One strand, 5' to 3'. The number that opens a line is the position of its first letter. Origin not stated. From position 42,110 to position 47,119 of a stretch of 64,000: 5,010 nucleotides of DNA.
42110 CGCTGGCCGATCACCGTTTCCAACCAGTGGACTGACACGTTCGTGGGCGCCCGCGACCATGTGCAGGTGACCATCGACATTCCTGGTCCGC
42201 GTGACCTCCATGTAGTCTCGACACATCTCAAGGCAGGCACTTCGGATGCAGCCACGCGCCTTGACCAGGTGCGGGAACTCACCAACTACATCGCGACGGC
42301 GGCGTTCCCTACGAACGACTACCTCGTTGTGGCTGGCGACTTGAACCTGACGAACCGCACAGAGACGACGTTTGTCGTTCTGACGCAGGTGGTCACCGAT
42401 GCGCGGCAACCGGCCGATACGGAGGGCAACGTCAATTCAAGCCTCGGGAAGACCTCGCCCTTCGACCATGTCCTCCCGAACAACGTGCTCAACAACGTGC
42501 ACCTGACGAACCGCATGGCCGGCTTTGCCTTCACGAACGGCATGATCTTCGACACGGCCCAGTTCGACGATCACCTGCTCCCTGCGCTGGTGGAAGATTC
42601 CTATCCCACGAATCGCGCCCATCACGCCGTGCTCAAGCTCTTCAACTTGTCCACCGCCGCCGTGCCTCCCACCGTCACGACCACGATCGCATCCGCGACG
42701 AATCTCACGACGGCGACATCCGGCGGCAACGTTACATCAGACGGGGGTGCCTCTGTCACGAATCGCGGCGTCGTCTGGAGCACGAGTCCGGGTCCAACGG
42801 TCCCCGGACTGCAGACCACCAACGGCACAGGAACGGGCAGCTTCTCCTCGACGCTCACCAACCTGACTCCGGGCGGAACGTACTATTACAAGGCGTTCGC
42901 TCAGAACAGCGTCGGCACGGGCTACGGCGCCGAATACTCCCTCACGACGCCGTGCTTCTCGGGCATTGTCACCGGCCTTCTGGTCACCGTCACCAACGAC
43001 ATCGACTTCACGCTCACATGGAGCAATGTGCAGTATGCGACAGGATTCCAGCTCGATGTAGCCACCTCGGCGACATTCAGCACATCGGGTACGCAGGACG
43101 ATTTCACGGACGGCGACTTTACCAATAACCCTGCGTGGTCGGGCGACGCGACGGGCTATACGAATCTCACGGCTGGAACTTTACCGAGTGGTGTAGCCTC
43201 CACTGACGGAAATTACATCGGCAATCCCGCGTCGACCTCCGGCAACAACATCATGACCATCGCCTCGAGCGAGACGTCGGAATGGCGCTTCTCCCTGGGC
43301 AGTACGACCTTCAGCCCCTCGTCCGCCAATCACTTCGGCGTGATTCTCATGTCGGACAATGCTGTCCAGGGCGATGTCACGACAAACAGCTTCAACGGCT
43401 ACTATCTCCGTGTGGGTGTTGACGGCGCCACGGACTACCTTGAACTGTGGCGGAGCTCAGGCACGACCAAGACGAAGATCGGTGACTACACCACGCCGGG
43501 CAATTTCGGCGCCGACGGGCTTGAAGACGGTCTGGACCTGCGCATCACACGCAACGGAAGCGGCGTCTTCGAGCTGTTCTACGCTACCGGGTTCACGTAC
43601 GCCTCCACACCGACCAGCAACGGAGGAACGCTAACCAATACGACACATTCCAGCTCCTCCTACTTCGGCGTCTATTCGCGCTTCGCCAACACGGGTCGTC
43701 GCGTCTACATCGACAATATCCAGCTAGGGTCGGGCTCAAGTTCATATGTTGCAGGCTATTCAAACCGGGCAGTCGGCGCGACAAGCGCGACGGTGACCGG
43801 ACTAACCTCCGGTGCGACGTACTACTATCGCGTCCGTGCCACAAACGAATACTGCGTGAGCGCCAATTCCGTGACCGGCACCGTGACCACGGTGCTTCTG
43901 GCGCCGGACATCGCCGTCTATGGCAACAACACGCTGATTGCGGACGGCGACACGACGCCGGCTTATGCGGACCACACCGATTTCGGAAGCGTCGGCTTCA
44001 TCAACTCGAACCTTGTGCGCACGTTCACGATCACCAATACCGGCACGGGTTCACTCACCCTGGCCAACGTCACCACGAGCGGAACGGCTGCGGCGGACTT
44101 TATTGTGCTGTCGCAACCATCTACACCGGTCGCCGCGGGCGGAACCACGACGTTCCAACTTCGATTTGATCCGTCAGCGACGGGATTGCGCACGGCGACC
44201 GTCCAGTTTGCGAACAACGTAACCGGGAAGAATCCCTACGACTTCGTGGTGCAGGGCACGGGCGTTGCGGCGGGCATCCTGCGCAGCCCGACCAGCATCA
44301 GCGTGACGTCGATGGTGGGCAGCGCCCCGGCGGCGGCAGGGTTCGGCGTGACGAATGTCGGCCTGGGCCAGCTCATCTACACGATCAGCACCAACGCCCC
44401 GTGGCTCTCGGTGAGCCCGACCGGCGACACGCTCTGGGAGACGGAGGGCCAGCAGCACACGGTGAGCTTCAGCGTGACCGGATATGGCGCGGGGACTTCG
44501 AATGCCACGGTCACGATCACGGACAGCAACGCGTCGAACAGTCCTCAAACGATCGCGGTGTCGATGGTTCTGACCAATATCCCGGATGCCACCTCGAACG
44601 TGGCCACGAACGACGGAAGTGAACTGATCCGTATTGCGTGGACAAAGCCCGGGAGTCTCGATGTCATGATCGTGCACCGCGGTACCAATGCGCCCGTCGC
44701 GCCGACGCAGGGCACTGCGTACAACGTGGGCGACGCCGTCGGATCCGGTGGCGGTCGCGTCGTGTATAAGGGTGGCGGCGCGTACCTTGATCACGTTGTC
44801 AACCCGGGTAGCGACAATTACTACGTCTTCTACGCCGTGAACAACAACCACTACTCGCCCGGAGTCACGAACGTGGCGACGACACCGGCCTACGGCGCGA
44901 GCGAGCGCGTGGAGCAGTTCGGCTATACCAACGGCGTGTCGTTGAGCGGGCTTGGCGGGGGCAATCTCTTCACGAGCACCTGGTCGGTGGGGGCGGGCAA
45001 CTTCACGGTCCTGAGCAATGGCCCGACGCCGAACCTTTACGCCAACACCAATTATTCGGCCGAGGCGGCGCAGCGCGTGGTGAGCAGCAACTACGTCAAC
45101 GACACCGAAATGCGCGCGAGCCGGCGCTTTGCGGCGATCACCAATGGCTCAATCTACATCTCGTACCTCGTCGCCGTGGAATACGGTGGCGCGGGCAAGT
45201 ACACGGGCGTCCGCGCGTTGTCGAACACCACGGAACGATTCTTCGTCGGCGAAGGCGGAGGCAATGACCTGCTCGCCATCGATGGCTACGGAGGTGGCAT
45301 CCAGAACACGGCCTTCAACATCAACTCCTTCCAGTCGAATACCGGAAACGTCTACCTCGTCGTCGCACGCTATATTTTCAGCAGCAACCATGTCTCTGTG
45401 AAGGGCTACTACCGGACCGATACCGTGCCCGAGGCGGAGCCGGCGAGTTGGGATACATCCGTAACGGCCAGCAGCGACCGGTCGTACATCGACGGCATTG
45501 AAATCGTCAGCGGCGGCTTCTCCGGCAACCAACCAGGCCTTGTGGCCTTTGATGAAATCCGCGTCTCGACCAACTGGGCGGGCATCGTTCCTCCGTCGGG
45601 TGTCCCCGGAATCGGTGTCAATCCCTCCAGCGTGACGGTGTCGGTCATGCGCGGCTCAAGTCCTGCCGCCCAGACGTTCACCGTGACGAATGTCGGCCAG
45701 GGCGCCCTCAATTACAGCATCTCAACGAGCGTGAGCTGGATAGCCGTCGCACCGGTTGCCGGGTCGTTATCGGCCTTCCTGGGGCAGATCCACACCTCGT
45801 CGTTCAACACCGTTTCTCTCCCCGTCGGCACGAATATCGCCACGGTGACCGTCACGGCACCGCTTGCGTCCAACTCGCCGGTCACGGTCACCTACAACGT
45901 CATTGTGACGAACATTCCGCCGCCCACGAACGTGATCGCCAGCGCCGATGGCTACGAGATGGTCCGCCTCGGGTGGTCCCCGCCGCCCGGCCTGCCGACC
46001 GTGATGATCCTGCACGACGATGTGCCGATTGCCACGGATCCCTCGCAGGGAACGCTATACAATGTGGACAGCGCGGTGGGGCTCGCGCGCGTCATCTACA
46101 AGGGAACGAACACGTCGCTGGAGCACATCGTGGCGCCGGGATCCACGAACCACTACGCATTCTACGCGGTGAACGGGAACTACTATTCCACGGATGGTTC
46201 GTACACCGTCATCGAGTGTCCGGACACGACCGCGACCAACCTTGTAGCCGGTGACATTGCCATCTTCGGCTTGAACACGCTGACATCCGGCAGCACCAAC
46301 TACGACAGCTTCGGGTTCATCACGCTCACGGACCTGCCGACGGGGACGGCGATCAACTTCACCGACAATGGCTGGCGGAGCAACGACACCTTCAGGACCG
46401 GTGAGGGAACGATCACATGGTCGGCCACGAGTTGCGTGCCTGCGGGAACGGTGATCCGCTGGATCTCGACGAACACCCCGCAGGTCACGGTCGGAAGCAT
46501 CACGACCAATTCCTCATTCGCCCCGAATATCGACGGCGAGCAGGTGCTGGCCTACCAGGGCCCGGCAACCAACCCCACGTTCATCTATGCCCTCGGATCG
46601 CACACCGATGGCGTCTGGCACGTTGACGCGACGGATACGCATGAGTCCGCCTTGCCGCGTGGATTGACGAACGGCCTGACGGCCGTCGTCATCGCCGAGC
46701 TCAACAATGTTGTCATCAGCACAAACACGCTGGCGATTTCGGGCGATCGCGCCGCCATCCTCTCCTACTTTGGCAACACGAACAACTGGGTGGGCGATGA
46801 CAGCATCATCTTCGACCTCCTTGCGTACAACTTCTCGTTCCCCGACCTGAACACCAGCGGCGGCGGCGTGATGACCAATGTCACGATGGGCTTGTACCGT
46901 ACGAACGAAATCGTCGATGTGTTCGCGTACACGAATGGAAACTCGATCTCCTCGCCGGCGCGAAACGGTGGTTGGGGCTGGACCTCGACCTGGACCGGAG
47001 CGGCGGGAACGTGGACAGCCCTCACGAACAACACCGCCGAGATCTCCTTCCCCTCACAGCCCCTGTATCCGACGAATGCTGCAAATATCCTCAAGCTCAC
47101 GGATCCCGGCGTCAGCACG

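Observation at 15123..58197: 43-kb locus of three tandem secreted mega-proteins plus a coupled small protein that together carry PLD(HKD), EEP and LTD/Calx-beta modules: a candidate undescribed cell-surface nuclease/adhesion system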

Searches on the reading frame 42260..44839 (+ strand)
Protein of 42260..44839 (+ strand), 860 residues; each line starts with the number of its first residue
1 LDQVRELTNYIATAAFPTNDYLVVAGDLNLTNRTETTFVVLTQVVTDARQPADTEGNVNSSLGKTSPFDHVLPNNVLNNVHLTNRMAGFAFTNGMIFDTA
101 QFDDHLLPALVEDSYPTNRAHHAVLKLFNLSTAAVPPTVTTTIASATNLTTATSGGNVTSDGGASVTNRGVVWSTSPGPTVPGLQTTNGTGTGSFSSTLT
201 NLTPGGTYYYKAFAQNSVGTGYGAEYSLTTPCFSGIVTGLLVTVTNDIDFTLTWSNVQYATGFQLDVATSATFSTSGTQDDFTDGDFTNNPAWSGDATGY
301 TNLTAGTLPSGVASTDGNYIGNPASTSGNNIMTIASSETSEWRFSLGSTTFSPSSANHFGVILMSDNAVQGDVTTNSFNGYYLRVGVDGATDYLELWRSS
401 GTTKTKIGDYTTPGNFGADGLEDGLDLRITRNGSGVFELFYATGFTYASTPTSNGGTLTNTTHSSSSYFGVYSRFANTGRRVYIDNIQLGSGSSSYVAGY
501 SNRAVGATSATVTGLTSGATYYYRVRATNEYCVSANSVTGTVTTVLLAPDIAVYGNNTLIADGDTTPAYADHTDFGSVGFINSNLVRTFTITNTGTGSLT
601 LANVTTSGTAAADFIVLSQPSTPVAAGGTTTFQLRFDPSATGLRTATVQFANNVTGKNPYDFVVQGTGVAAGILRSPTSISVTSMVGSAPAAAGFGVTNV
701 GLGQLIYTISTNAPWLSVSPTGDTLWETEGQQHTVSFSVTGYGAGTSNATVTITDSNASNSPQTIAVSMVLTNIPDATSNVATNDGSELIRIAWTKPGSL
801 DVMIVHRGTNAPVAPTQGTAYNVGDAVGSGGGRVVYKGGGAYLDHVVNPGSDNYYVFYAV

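Call 6: search_protein_families(library=pfam, proteins=[window:42260-44839:+], max_evalue=0.01)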
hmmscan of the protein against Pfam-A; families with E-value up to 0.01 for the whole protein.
window:42260-44839:+ (860 aa): 9 families
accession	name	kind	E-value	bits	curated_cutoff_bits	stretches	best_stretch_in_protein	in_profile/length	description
PF22544.2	HYDIN_VesB_CFA65-like_Ig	-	4.2e-11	43.4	25.5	1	571-657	8-90/100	HYDIN/CFA65/VesB-like, Ig-like domain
PF07610.17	DUF1573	-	5.9e-08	33.1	26.1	1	572-659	7-89/98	Protein of unknown function (DUF1573)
PF19190.6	BACON_2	-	0.00019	21.7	25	1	676-768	5-90/94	Viral BACON domain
PF16655.11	PhoD_N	-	0.00036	21.5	30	0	509-542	60-88/90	PhoD-like phosphatase, N-terminal domain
PF00041.27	fn3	-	0.00037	21.1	25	0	503-531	47-72/84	Fibronectin type III domain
PF15780.11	ASH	-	0.0016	19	27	1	575-657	16-95/98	Abnormal spindle-like microcephaly-assoc'd, ASPM-SPD-2-Hydin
PF16656.11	Pur_ac_phosph_N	-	0.0017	19.3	30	2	500-539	53-88/93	Purple acid Phosphatase, N-terminal domain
PF06919.17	Phage_T4_Gp30_7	-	0.0027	17.9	27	0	256-294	44-82/118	Phage Gp30.7 protein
PF01161.25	PBP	-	0.0044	17.8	24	0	728-788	8-68/135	Phosphatidylethanolamine-binding protein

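Call 9: search_protein_families(library=ncbifam, proteins=[window:42260-44839:+], max_evalue=0.01)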
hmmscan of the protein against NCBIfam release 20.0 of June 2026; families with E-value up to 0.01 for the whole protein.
window:42260-44839:+ (860 aa): 2 families
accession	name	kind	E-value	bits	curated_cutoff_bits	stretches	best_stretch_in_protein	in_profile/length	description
NF012200.0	choice_anch_D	domain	1.5e-21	76.9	45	1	549-656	1-107/108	choice-of-anchor D domain-containing protein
NF049889.1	AlphArabdaseBT0360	equivalog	0.0001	21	600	1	140-230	38-129/639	arabinan endo-1,5-alpha-L-arabinosidase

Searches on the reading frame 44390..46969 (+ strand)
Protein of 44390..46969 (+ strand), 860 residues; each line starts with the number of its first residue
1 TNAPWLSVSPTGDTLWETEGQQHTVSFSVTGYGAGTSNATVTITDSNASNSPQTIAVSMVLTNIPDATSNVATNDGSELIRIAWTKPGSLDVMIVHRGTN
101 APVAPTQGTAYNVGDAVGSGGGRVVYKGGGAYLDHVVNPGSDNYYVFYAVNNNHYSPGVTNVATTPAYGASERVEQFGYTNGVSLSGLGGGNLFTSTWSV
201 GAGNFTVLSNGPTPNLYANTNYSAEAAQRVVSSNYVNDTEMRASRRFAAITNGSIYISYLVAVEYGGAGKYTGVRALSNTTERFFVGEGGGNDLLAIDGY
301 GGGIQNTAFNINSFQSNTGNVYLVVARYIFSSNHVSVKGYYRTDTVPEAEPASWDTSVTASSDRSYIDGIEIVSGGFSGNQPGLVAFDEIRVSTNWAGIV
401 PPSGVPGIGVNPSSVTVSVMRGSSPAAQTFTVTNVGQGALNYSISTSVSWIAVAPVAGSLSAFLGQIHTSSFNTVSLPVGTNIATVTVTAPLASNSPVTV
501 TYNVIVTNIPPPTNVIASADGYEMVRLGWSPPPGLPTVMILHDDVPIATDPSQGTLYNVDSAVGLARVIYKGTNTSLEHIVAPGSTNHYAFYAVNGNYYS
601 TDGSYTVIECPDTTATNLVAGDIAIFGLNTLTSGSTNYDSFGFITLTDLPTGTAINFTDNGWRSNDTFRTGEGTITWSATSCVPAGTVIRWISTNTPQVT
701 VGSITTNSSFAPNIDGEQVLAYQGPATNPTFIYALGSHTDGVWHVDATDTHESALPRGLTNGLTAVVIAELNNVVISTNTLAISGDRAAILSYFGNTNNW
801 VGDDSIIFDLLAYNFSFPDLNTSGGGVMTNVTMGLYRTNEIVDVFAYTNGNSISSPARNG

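Call 6: search_protein_families(library=pfam, proteins=[window:44390-46969:+], max_evalue=0.01)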
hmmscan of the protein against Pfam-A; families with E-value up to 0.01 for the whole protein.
window:44390-46969:+ (860 aa): 2 families
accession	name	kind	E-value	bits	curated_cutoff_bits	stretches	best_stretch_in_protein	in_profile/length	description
PF19190.6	BACON_2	-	9.6e-05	22.7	25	1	424-499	17-90/94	Viral BACON domain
PF01161.25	PBP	-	0.0024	18.7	24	0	19-78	9-68/135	Phosphatidylethanolamine-binding protein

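Call 9: search_protein_families(library=ncbifam, proteins=[window:44390-46969:+], max_evalue=0.01)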
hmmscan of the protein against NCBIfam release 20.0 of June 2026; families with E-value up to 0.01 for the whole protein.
window:44390-46969:+ (860 aa): 0 families
